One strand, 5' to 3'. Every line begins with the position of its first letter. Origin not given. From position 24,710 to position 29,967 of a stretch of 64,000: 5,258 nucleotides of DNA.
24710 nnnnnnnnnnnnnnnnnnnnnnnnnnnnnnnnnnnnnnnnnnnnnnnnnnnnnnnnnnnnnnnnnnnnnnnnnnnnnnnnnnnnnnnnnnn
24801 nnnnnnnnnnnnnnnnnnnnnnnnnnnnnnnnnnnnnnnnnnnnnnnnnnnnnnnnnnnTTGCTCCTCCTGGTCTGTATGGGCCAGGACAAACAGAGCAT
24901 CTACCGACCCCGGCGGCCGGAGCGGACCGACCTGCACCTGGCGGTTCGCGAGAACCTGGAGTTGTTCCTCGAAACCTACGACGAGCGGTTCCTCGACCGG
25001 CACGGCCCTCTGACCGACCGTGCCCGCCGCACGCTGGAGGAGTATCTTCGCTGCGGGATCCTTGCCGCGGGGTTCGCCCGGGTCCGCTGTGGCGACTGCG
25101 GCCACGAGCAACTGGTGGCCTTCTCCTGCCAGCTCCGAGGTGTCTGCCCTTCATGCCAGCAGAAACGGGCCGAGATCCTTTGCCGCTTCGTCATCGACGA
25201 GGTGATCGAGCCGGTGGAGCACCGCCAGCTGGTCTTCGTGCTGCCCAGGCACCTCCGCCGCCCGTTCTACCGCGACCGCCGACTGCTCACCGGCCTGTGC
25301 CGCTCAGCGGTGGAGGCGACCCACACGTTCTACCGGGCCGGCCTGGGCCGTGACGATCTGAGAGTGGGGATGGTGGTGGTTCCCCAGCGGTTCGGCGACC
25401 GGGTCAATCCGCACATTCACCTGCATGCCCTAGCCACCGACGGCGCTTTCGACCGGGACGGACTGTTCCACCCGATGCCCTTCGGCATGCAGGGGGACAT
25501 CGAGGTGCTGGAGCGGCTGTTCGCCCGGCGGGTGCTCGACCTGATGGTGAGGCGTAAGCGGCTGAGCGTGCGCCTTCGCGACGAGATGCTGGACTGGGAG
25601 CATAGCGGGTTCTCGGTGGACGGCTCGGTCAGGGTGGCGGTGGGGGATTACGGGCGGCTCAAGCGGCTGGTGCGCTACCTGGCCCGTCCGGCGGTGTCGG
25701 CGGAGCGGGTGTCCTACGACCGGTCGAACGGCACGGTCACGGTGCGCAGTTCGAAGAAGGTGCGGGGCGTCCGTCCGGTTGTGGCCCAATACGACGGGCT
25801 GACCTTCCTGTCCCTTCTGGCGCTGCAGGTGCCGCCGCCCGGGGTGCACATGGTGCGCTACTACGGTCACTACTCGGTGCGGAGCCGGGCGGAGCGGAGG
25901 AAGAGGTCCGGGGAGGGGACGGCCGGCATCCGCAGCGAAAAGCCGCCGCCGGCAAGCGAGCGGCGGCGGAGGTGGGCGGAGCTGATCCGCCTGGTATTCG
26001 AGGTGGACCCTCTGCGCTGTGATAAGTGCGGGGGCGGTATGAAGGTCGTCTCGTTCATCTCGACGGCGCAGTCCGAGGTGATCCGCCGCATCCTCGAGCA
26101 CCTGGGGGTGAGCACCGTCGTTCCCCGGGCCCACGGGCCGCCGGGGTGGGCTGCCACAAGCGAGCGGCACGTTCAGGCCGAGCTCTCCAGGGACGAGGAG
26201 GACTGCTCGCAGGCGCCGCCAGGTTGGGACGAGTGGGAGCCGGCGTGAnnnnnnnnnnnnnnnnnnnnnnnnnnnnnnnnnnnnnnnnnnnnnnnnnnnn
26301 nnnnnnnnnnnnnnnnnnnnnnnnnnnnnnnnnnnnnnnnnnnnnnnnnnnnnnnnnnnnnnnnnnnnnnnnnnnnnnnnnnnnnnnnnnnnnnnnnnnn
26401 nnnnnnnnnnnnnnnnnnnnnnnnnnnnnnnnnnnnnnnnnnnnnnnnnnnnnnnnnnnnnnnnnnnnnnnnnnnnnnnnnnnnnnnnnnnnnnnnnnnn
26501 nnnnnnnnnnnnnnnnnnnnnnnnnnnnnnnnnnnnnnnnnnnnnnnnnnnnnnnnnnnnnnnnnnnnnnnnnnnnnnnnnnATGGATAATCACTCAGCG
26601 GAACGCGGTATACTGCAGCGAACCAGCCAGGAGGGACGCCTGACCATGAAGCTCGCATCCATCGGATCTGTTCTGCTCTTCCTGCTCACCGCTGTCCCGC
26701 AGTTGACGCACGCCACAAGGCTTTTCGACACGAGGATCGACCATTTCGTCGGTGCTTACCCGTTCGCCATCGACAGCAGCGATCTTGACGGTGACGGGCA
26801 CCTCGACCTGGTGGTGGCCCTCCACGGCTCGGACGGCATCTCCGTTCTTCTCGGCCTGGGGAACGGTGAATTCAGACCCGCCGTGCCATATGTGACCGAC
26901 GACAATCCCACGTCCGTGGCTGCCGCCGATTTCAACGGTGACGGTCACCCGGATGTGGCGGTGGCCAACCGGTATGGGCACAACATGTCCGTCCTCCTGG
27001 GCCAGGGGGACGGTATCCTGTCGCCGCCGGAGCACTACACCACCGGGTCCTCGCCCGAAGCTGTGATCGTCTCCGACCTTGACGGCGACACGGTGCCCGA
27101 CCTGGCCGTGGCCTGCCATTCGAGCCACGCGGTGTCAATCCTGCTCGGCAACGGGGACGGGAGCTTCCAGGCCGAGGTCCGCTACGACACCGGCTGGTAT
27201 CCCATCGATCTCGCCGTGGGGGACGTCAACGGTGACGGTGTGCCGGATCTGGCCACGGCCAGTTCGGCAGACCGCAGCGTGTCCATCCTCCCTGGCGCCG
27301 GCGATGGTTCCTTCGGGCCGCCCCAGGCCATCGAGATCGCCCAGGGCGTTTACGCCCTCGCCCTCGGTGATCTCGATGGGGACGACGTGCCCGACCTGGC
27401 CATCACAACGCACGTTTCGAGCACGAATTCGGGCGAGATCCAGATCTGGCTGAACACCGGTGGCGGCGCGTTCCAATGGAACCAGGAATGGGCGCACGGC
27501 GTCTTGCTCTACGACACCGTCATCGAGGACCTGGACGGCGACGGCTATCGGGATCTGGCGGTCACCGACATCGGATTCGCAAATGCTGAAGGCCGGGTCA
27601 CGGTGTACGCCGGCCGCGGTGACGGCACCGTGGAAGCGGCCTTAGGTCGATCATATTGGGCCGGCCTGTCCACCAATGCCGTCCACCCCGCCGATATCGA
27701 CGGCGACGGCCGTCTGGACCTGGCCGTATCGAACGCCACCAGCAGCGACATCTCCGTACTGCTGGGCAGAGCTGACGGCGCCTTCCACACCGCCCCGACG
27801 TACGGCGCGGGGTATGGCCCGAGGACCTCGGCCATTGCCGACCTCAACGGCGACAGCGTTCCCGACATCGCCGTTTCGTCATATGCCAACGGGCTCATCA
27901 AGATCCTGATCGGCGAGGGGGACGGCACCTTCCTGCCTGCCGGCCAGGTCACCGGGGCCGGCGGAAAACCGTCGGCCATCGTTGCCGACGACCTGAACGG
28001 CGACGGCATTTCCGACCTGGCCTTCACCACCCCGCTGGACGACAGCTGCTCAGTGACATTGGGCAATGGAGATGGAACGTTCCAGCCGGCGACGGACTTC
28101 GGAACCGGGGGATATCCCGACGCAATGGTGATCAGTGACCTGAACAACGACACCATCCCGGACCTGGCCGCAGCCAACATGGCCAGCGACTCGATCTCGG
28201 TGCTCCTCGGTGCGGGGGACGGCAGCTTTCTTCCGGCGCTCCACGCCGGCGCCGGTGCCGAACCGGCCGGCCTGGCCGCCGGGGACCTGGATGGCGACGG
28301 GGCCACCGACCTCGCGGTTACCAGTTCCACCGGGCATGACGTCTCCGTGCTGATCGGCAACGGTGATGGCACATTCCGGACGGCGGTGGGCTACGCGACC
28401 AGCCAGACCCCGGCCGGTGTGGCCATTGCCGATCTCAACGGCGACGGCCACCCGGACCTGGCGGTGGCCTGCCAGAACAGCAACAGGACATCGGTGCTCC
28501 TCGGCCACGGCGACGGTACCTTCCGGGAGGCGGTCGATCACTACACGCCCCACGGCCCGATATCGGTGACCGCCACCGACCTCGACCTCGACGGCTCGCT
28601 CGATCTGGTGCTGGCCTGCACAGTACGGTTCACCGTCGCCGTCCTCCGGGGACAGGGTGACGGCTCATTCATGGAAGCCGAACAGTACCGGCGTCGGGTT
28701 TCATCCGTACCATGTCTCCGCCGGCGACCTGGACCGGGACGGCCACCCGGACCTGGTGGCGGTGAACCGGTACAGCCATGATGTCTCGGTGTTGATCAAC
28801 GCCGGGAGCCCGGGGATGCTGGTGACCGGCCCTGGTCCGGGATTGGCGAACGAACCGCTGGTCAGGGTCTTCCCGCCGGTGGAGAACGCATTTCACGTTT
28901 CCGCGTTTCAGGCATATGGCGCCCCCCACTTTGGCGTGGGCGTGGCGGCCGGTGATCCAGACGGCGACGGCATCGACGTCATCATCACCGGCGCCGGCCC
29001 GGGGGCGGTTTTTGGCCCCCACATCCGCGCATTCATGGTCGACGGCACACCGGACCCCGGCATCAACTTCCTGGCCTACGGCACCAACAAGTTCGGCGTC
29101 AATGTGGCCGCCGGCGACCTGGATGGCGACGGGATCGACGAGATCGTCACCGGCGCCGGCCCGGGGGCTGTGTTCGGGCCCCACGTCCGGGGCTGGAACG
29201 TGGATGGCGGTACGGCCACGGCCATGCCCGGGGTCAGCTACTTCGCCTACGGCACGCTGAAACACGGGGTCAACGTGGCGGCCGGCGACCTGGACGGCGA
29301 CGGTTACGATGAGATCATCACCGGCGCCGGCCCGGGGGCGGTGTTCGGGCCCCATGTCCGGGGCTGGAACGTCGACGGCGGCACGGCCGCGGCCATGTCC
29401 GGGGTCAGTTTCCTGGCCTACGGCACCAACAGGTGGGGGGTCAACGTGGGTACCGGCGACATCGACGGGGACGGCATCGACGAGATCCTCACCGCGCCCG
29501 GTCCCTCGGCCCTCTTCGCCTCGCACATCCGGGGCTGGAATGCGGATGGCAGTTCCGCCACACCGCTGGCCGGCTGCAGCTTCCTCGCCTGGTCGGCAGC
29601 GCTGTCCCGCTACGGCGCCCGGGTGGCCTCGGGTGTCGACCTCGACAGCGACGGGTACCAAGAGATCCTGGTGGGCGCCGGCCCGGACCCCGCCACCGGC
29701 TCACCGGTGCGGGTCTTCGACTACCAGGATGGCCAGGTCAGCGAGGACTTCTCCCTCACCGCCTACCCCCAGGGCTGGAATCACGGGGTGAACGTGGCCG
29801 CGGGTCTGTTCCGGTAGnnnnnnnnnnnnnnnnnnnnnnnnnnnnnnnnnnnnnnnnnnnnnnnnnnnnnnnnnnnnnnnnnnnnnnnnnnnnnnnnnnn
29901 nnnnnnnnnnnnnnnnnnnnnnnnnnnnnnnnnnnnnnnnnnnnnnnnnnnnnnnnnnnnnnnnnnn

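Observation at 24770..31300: Accessory block directly downstream of the nuo operon: IS91-family element, giant FG-GAP protein, IS481-like element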

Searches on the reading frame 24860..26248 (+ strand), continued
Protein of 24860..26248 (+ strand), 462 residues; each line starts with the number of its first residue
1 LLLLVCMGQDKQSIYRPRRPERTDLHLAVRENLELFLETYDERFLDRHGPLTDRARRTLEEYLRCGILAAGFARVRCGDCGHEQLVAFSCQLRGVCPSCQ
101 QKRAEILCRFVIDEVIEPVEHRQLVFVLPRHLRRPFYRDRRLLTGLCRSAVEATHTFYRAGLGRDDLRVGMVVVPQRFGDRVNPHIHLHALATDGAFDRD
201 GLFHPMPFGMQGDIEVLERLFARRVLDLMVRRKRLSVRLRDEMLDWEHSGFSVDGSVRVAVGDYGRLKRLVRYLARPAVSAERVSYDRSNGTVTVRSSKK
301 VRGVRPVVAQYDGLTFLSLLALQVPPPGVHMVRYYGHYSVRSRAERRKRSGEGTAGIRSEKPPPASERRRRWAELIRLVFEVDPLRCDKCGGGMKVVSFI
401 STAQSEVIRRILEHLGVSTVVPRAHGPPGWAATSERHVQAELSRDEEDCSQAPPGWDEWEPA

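Call 72: search_solved_structures(query=window:24878-26245:+, max_evalue=1, show_alignments=1)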
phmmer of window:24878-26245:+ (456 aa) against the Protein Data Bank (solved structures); distinct sequences matched with E-value up to 1: 2.
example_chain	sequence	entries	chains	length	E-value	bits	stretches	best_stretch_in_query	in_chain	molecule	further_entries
9o17_AX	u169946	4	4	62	0.19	13.9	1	65-99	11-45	Small ribosomal subunit protein eS27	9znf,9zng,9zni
6sw9_W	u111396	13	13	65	0.52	12.4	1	64-94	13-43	30S ribosomal protein S27e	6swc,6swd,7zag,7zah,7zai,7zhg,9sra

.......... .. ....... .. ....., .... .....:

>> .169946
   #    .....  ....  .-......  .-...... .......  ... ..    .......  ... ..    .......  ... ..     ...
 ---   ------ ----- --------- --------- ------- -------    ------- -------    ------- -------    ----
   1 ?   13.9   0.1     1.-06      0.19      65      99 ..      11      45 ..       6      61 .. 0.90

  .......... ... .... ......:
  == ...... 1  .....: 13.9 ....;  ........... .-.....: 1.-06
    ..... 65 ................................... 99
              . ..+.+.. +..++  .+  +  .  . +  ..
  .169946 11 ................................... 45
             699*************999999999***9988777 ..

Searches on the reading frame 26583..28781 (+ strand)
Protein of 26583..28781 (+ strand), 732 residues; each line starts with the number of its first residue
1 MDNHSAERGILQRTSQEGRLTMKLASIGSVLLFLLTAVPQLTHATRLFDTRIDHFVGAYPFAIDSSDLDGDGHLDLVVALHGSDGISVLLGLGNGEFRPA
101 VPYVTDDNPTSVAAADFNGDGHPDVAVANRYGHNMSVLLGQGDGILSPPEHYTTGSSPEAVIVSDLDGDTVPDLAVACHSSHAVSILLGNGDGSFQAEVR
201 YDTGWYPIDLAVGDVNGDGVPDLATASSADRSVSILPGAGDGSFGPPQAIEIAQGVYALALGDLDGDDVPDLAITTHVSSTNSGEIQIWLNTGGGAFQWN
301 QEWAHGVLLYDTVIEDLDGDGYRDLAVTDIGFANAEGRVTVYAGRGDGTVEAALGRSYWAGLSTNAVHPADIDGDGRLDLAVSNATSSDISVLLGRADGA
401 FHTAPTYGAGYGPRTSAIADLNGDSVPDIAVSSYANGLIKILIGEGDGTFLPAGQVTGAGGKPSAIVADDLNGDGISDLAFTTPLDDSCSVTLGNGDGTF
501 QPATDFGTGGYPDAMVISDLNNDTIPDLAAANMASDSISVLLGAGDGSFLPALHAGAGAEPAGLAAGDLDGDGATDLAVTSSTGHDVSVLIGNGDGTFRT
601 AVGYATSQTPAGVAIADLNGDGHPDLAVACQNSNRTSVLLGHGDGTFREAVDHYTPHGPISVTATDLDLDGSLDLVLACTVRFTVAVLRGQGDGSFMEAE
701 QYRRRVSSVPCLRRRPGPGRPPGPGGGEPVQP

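Call 4: search_protein_families(library=pfam, proteins=[window:26583-28781:+])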
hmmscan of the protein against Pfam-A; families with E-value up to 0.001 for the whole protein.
window:26583-28781:+ (732 aa): 3 families
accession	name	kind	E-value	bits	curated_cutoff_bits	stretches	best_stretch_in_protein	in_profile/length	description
PF13517.12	FG-GAP_3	-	3.3e-101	332.3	26.9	11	67-127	1-61/61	FG-GAP-like repeat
PF01839.29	FG-GAP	-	6.1e-53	176.4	22.1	4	109-132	2-25/37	FG-GAP repeat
PF14783.12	BBS2_Mid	-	0.00023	21.7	27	0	105-132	76-103/108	Ciliary BBSome complex subunit 2, middle region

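Call 5: search_protein_families(library=ncbifam, proteins=[window:26583-28781:+])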
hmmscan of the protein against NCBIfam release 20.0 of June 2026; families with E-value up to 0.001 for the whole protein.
window:26583-28781:+ (732 aa): 2 families
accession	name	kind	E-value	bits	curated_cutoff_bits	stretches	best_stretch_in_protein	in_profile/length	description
NF047539.1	XAC2610_fam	domain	8.4e-23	80.7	35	0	114-135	3-24/89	XAC2610-related protein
NF052323.1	T9SSA_dep_M6i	equivalog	0.00053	18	600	0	103-190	780-868/1043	T9SS-dependent M6-like inactivated metalloprotease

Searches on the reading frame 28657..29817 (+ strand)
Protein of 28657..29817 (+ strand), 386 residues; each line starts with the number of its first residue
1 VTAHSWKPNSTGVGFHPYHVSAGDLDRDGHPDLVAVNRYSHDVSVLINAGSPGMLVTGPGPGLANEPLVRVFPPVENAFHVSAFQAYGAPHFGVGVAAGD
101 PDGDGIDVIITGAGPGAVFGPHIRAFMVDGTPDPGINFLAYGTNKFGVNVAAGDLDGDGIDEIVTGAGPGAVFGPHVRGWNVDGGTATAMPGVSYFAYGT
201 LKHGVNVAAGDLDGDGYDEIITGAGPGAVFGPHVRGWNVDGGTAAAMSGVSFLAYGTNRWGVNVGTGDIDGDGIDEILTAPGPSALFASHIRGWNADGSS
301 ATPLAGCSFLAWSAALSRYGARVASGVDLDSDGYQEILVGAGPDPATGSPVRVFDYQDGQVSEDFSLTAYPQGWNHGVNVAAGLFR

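Call 4: search_protein_families(library=pfam, proteins=[window:28657-29817:+])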
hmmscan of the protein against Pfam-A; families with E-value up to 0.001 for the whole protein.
window:28657-29817:+ (386 aa): 3 families
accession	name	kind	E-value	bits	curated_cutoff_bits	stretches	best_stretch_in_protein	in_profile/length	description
PF01839.29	FG-GAP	-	2.8e-24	84.9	22.1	4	204-227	2-25/37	FG-GAP repeat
PF13517.12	FG-GAP_3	-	3.5e-18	66.4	26.9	0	10-34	36-60/61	FG-GAP-like repeat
PF25292.1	Beta-prop_CGLA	-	2.6e-06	27.6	26.8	0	266-281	36-51/316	Lambda-carrageenase beta-propeller domain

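Call 5: search_protein_families(library=ncbifam, proteins=[window:28657-29817:+])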
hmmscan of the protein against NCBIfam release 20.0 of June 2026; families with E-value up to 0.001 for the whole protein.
window:28657-29817:+ (386 aa): 0 families
